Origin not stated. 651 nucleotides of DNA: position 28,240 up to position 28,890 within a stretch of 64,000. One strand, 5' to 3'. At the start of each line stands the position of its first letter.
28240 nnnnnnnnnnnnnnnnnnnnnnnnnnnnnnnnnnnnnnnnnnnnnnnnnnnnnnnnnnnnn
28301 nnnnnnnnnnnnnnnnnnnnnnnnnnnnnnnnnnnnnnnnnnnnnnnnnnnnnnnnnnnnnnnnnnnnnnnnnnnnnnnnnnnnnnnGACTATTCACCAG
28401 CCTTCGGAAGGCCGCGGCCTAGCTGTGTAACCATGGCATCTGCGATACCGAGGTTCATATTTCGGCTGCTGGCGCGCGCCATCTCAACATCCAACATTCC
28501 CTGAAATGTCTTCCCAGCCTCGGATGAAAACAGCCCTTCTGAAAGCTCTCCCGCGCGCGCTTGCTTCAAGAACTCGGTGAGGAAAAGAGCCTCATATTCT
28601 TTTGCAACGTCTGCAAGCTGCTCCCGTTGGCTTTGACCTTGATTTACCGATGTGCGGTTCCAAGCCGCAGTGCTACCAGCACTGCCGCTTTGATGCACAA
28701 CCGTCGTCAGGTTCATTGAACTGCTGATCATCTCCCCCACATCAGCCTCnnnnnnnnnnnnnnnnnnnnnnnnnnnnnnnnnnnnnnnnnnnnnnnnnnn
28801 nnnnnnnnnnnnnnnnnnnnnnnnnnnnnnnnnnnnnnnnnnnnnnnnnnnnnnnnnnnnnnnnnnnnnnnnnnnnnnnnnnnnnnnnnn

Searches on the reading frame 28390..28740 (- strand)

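Call 45: search_protein_families(library=pfam, proteins=[window:28390-28740:-], max_evalue=0.001)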
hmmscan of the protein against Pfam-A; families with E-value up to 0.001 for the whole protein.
window:28390-28740:- (116 aa): 1 family
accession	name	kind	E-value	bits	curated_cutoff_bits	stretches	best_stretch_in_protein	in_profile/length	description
PF10135.14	Rod-binding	-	5.8e-10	40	25.1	1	59-106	1-51/51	Rod binding protein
